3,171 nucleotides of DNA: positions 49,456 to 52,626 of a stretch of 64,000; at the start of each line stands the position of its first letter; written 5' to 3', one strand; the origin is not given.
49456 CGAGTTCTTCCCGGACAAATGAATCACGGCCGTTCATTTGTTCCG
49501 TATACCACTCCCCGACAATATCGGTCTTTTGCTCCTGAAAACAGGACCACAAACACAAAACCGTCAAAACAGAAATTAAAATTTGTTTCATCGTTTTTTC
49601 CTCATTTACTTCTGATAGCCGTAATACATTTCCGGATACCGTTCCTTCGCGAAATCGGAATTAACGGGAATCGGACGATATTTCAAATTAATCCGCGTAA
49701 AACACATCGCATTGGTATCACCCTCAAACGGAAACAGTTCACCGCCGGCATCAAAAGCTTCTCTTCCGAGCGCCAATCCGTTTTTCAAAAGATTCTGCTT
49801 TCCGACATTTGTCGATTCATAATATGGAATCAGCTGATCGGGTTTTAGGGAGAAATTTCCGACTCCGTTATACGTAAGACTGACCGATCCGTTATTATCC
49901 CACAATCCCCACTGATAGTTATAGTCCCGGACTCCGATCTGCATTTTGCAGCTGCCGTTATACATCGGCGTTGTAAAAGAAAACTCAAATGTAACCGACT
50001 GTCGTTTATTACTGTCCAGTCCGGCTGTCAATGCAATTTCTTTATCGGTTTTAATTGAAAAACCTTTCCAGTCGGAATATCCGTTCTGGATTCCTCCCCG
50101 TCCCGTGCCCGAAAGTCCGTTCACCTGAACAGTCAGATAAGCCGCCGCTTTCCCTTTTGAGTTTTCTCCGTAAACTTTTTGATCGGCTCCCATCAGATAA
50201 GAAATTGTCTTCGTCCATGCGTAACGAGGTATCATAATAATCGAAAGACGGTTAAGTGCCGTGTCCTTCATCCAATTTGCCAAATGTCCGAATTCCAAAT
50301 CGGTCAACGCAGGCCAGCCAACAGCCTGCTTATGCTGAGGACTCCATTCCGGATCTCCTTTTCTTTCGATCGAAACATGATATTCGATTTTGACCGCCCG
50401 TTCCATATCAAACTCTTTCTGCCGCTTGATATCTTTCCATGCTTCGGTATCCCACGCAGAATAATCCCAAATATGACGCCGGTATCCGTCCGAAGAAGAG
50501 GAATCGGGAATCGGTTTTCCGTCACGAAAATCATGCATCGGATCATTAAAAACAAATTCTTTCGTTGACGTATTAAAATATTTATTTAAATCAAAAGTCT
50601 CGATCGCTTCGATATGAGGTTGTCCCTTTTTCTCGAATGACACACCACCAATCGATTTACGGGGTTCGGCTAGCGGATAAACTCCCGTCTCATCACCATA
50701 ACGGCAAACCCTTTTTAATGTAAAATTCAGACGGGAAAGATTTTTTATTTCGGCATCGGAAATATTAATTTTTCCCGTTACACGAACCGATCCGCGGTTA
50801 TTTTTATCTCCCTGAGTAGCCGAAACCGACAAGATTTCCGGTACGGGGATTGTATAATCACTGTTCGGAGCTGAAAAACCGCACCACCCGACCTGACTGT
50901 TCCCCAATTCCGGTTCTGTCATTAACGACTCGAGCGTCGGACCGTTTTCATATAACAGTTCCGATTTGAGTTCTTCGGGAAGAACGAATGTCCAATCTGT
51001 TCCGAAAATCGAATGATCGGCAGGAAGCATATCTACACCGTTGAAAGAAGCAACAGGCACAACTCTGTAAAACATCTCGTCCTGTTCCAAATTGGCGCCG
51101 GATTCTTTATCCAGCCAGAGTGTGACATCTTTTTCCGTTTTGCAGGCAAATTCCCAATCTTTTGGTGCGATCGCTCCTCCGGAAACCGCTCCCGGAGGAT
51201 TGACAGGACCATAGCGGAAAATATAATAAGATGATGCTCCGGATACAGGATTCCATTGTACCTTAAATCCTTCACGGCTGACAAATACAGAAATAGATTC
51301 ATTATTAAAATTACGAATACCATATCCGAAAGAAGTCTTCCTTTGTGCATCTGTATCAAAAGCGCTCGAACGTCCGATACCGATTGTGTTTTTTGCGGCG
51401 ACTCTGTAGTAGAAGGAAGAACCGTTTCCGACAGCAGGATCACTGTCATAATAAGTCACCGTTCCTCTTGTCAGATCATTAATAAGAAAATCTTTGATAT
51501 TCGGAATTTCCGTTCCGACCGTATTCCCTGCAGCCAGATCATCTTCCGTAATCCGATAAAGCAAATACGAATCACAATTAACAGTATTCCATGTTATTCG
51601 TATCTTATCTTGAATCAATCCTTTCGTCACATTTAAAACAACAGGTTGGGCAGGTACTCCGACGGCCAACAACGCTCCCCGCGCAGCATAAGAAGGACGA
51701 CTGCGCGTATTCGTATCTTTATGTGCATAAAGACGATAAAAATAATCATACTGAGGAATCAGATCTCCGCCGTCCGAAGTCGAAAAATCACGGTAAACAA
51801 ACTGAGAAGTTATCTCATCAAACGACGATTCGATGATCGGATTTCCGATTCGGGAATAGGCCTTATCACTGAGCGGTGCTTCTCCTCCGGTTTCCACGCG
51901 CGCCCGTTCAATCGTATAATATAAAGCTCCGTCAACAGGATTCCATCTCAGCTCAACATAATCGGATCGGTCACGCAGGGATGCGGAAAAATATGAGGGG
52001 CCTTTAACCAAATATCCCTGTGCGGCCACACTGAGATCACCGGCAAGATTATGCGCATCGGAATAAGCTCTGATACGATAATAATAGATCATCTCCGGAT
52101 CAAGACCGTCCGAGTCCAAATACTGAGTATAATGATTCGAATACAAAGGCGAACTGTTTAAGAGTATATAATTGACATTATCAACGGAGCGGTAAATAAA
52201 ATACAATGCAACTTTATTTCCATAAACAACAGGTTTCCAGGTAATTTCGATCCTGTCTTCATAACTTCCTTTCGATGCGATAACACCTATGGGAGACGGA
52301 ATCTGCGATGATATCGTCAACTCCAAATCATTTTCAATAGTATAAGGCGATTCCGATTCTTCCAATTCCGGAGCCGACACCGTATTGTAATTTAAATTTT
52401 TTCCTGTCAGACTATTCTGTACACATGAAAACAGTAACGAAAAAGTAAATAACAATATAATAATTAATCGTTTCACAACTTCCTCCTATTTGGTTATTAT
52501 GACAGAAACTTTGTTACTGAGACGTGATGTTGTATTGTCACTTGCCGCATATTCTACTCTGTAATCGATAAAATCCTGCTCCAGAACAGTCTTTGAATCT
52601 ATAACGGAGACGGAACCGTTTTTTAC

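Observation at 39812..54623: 14.7-kb operon of seven consecutive lipoproteins with no recognisable enzyme, transporter or regulator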

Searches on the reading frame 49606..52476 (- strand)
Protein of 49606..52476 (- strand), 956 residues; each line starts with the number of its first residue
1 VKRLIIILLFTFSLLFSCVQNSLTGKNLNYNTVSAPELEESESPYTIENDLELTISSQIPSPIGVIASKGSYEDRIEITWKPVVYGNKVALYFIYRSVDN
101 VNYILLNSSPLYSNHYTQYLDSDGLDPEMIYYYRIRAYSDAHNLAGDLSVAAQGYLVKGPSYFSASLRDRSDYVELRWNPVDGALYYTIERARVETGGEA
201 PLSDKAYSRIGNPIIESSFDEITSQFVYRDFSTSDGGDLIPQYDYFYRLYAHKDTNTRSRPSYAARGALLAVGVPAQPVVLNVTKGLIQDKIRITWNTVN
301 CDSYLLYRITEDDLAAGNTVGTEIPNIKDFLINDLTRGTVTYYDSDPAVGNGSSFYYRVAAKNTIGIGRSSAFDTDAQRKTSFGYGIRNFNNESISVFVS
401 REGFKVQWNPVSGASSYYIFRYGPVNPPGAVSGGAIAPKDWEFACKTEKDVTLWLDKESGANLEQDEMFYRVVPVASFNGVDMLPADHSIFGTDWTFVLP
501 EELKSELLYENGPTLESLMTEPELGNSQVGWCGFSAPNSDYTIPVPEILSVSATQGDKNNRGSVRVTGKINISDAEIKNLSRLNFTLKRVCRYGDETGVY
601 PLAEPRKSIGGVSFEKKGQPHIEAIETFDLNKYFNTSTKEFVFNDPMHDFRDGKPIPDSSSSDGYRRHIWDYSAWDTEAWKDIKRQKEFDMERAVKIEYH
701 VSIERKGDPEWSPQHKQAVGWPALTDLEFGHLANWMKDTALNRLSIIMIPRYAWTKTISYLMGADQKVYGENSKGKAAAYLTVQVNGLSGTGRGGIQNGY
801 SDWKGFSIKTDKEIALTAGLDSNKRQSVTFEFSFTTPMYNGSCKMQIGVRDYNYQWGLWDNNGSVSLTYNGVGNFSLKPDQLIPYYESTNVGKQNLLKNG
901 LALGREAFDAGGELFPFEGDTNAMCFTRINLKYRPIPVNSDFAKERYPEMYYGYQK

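Call 3: search_protein_families(library=pfam, proteins=[window:49606-52476:-], max_evalue=0.1)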
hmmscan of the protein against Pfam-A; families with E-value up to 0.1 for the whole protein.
window:49606-52476:- (956 aa): 2 families
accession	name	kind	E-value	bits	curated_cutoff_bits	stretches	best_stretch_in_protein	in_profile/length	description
PF00041.27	fn3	-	0.00037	21.1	25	1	64-141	5-72/84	Fibronectin type III domain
PF16655.11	PhoD_N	-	0.028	15.4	30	0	114-140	55-81/90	PhoD-like phosphatase, N-terminal domain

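Call 4: search_protein_families(library=ncbifam, proteins=[window:49606-52476:-], max_evalue=0.1)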
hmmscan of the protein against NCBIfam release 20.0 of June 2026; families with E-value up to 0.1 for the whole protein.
window:49606-52476:- (956 aa): 0 families

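Call 10: search_solved_structures(query=window:49606-52476:-, max_evalue=0.1)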
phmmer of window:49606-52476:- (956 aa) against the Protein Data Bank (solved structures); distinct sequences matched with E-value up to 0.1: 1.
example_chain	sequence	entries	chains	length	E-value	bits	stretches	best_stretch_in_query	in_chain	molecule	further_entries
2okc_A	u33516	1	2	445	0.029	15.3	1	92-255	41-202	Type I restriction enzyme StySJI M protein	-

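Call 12: find_homologous_proteins(query=window:49606-52476:-, max_evalue=0.001)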
Query window:49606-52476:- (956 aa): 9 proteins with E <= 0.001 among 8000 candidates.
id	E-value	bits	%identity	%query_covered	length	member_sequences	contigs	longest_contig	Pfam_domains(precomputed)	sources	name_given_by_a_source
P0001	0.0e+0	1916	85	100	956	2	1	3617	-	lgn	-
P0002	0.0e+0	1870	83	100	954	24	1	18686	-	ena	-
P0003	0.0e+0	1862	83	99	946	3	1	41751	-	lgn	-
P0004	0.0e+0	1536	69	100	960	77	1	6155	PF00041.28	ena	-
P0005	6.2e-250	850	45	99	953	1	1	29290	PF00041.28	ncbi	-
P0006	2.9e-97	345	31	94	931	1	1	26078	-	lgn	-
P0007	2.0e-89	319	29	99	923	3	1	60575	-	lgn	-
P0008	1.7e-13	68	35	14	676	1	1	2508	PF12733.14,PF25833.1,PF21910.3,PF00041.28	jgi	jgi:fibronectin type 3 domain-containing protein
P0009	3.3e-4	37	24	35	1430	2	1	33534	PF16655.13,PF25059.2,PF14580.13,PF24489.2,PF12799.14,PF25833.1,PF21910.3,PF13855.13,PF00041.28,PF16656.12,PF23952.2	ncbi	-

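Call 13: find_encoding_contigs(protein=P0005, flank=10000, max_places=3)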
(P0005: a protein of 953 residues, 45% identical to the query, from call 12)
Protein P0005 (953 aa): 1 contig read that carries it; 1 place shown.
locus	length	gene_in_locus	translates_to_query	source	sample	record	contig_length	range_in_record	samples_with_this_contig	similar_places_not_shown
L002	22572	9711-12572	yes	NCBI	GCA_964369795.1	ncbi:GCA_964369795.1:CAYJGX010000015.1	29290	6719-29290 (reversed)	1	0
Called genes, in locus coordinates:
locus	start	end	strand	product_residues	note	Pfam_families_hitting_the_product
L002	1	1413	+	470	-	?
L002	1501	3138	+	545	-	PF00005:ABC_tran, PF13304:AAA_21 (faint), PF12848:ABC_tran_Xtn, PF00005:ABC_tran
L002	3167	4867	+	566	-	PF00501:AMP-binding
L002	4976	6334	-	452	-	PF01408:GFO_IDH_MocA, PF21252:Glyco_hydro_109_C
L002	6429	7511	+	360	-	PF01408:GFO_IDH_MocA, PF02894:GFO_IDH_MocA_C, PF22725:GFO_IDH_MocA_C3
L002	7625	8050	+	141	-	-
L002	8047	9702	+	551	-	PF21910:GH85_C (faint)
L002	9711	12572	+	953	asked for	PF00041:fn3 (faint)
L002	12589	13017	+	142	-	-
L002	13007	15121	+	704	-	PF16403:Bact_surface_Ig-like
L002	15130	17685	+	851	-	PF12371:TMEM131_like_N (faint), PF15780:ASH (faint), PF21633:MOV-10_Ig-like (faint), PF22544:HYDIN_VesB_CFA65-like_Ig (faint), PF07610:DUF1573 (faint), PF22073:Cep192_D4 (weak)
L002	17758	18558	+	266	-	-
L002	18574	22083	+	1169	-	PF07610:DUF1573 (faint), PF22544:HYDIN_VesB_CFA65-like_Ig (faint), PF15780:ASH (faint)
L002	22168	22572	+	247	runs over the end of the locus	-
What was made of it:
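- A GH109-like gene lies two genes upstream in L002 (call 13).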

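Call 14: find_encoding_contigs(protein=P0007, flank=10000, max_places=3)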
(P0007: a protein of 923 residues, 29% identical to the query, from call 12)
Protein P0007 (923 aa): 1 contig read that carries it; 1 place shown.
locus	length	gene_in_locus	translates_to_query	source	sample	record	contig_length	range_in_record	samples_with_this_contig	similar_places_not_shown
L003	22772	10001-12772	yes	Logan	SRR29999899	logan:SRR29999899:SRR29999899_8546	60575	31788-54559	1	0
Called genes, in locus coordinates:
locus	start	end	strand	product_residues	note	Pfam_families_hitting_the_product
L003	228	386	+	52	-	PF00301:Rubredoxin, PF21349:RUBY_RBDX (faint)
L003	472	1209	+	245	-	PF00578:AhpC-TSA, PF08534:Redoxin, PF10417:1-cysPrx_C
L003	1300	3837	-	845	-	PF00403:HMA, PF00122:E1-E2_ATPase, PF00702:Hydrolase, PF00403:HMA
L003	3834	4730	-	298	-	PF00132:Hexapep (faint), PF25084:LbH_EIF2B (faint), PF25087:GMPPB_C (faint)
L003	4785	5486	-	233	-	PF01026:TatD_DNase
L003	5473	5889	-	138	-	-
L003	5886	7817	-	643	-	PF02838:Glyco_hydro_20b, PF00728:Glyco_hydro_20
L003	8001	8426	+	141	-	-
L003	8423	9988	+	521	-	-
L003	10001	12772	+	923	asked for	-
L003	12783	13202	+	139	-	-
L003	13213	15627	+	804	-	PF02494:HYR (faint), PF16403:Bact_surface_Ig-like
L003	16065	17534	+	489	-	PF08323:Glyco_transf_5, PF13439:Glyco_transf_4, PF13579:Glyco_trans_4_4, PF00534:Glycos_transf_1 (faint), PF13692:Glyco_trans_1_4 (weak)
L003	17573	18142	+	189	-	PF13489:Methyltransf_23 (weak), PF13847:Methyltransf_31, PF08241:Methyltransf_11, PF08242:Methyltransf_12, PF13649:Methyltransf_25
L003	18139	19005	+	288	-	PF09924:LPG_synthase_C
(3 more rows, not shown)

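Call 15: find_encoding_contigs(protein=P0006, flank=10000, max_places=3)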
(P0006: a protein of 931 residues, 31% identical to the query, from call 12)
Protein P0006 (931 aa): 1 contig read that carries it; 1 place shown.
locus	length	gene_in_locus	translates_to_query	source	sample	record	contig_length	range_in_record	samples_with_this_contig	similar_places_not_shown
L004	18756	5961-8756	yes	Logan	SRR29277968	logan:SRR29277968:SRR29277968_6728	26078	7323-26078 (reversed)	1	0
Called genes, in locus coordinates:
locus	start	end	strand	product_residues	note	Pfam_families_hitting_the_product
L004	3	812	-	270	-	?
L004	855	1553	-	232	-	PF01026:TatD_DNase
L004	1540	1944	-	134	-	-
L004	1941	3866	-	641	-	PF02838:Glyco_hydro_20b (weak), PF00728:Glyco_hydro_20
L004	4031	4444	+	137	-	-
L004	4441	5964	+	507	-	-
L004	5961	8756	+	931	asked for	-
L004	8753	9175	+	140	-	-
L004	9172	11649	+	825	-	PF16403:Bact_surface_Ig-like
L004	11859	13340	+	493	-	PF08323:Glyco_transf_5, PF13439:Glyco_transf_4 (weak), PF13579:Glyco_trans_4_4 (weak), PF00534:Glycos_transf_1 (weak), PF13692:Glyco_trans_1_4 (weak)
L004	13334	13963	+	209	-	PF13489:Methyltransf_23 (faint), PF13847:Methyltransf_31, PF08241:Methyltransf_11, PF08242:Methyltransf_12, PF13649:Methyltransf_25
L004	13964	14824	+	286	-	PF09924:LPG_synthase_C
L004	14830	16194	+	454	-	PF00206:Lyase_1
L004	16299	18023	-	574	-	PF02690:Na_Pi_cotrans, PF01895:PhoU (weak)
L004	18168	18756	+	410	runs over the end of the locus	PF13793:Pribosyltran_N, PF00156:Pribosyltran, PF14572:Pribosyl_synth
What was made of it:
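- On Polysaccharide utilisation locus (Sus-like system): GH20 and a GH109-like gene neighbour other loci (calls 13-15).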

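Call 24: find_encoding_contigs(protein=P0003, flank=10000, max_places=3)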
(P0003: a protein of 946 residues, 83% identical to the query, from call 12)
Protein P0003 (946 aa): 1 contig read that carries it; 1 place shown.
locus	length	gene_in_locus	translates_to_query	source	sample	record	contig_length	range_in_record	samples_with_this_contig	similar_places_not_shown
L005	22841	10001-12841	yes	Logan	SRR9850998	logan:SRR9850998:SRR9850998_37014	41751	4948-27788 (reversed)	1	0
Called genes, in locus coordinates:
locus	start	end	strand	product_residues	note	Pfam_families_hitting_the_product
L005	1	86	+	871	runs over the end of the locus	PF01624:MutS_I, PF05188:MutS_II, PF05192:MutS_III, PF05190:MutS_IV, PF00488:MutS_V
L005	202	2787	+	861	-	PF02837:Glyco_hydro_2_N, PF22666:Glyco_hydro_2_N2 (weak), PF00703:Glyco_hydro_2, PF02836:Glyco_hydro_2_C, PF18565:Glyco_hydro2_C5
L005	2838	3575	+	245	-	PF20772:TACO1_YebC_N, PF01709:Transcrip_reg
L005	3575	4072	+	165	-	PF02075:RuvC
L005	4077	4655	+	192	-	PF01330:RuvA_N, PF14520:HHH_5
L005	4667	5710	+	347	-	PF20720:nSTAND3 (weak), PF05496:RuvB_N, PF13191:AAA_16 (faint), PF00004:AAA, PF07728:AAA_5 (weak), PF17864:AAA_lid_4, PF05491:WHD_RuvB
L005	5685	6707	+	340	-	PF02547:Queuosine_synth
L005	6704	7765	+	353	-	PF00730:HhH-GPD, PF00633:HHH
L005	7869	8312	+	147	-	-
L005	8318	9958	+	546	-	-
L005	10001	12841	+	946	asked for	-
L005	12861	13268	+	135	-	-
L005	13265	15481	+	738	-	PF16403:Bact_surface_Ig-like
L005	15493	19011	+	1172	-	PF07610:DUF1573 (faint), PF22073:Cep192_D4 (faint), PF22544:HYDIN_VesB_CFA65-like_Ig (weak), PF07495:Y_Y_Y (faint)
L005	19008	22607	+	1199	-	PF07610:DUF1573 (faint), PF15780:ASH (faint), PF22073:Cep192_D4 (faint), PF22544:HYDIN_VesB_CFA65-like_Ig (faint), PF22066:Cep192_D8, PF19077:Big_13 (faint)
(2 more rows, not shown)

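Call 30: find_related_loci(query=A1, collection=genome_contigs, flank=10000)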
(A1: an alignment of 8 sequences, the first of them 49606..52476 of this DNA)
Query A1 (956 aa) in genome_contigs; peptide patterns used: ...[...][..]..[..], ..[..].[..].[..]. (x = any residue, [..] = any of these).
236 stretches matched a pattern; 10 encode a relative of the query (tblastn E <= 1e-3); 10 distinct loci.
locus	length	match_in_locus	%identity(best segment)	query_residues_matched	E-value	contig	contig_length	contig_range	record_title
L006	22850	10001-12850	83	6-955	0e+0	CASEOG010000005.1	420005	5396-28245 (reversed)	uncultured Spirochaetales bacterium isolate A50_L2_350350_idba_bin.171 genome assembly, contig: A50_L2_350350_idba_bin.1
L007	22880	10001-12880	69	1-956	0e+0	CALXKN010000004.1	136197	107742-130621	MAG: uncultured Spirochaetes bacterium isolate BRZ_BB__bin28 genome assembly, contig: BRZ_BB__NODE_110_length_136197_cov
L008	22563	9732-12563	45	7-954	0e+0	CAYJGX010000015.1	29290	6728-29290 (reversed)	MAG TPA_asm: uncultured Spirochaetaceae bacterium isolate ERP123703_co3_213 genome assembly, contig: NODE_1725_length_29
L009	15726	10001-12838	46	3-954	0e+0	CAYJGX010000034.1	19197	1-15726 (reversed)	MAG TPA_asm: uncultured Spirochaetaceae bacterium isolate ERP123703_co3_213 genome assembly, contig: NODE_3372_length_19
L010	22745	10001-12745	31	1-942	2e-110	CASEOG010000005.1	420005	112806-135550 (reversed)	uncultured Spirochaetales bacterium isolate A50_L2_350350_idba_bin.171 genome assembly, contig: A50_L2_350350_idba_bin.1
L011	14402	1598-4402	30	1-952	4e-107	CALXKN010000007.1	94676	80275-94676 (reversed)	MAG: uncultured Spirochaetes bacterium isolate BRZ_BB__bin28 genome assembly, contig: BRZ_BB__NODE_245_length_94676_cov_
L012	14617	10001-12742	30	1-942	2e-102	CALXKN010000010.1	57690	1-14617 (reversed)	MAG: uncultured Spirochaetes bacterium isolate BRZ_BB__bin28 genome assembly, contig: BRZ_BB__NODE_579_length_57690_cov_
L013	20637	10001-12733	30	1-942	2e-103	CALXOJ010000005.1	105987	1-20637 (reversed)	MAG: uncultured Spirochaetes bacterium isolate BRZ_M__bin37 genome assembly, contig: BRZ_M__NODE_422_length_105987_cov_2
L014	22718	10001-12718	29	1-942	2e-92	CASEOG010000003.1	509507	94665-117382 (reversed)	uncultured Spirochaetales bacterium isolate A50_L2_350350_idba_bin.171 genome assembly, contig: A50_L2_350350_idba_bin.1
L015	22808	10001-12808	30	1-952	5e-109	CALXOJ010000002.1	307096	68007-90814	MAG: uncultured Spirochaetes bacterium isolate BRZ_M__bin37 genome assembly, contig: BRZ_M__NODE_22_length_307096_cov_21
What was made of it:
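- It is multiplied into divergent paralogous copies (call 30).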

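Call 48: predict_structure(alignment_id=A3)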
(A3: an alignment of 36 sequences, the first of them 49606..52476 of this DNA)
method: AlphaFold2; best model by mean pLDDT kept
length: 956 residues; sequences in the alignment: 36
mean_pLDDT: 88.1   pTM: 0.58
mean pLDDT of the five models: 88.1, 87.9, 87.0, 86.3, 85.6
residues with pLDDT >= 90: 561; 70-90: 342; 50-70: 26; < 50: 27
segments of 3 or more residues with pLDDT < 50: 19-42
pLDDT, mean of each block of 10 residues (from residue 1): 69 61 34 35 72 85 93 93 87 95 93 94 86 96 90 90 92 94 90 89 92 86 92 94 94 89 93 94 93 96 95 90 90 92 93 93 92 90 93 91 91 93 89 89 93 90 89 93 90 84 91 90 90 92 89 93 95 86 93 96 82 91 96 93 96 90 92 97 96 97 87 94 95 94 83 78 87 89 77 86 93 73 80 94 90 81 91 87 87 85 92 83 84 71 84 84
secondary structure, 60 per line:
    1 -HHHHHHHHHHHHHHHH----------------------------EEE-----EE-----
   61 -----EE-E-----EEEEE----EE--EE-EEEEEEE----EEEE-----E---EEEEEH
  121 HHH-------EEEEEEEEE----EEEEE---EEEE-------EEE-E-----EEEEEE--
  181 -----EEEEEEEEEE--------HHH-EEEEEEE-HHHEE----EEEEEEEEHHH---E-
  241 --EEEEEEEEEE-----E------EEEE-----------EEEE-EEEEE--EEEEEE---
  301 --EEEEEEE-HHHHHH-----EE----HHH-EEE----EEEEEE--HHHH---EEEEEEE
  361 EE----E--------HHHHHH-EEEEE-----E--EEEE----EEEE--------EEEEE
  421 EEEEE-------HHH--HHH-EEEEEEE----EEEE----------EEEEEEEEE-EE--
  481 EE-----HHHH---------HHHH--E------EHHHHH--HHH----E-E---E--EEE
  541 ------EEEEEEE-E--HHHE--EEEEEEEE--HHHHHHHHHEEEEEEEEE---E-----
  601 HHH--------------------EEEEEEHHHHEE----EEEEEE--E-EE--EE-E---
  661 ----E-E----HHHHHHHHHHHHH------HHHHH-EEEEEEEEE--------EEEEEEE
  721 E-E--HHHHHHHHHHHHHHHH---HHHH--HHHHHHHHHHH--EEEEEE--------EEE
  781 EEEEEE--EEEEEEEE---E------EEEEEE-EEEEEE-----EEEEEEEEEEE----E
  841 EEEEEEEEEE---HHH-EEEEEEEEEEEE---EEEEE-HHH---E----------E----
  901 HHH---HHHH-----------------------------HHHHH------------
elements in order (helices of 4 or more, strands of 3 or more residues): H2-17 E46-48 E75-79 E91-97 E102-105 E115-119 H120-123 E131-139 E144-148 E152-155 E163-165 E173-178 E186-195 E208-214 E225-232 E243-252 E265-268 E280-283 E285-289 E292-297 E303-309 H311-316 E332-334 E339-344 H347-350 E354-362 H376-381 E383-387 E396-399 E404-407 E416-425 E442-448 E453-456 E467-475 H488-491 H501-504 H515-519 E538-540 E547-553 E564-571 H574-582 E583-591 E624-629 H630-633 E640-645 H672-684 H691-695 E697-705 E714-721 H726-741 H745-748 H751-761 E764-769 E778-786 E789-796 E807-812 E814-819 E825-835 E840-850 E858-869 E873-877 H907-910 H940-944
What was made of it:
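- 49606..52476 (-): G3 (position C): 956-aa lipoprotein, Cys18, the most conserved gene of the module. The AF2 model has mean pLDDT 88 (call 48).
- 51037..52299 (-): G3 residues ~60-480: four tandem FN3-like domains (the stalk), preceded by a low-confidence tether (residues 19-42). AF2 secondary structure and pLDDT (call 48).
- It is not a recognisable hydrolase scaffold (call 48).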
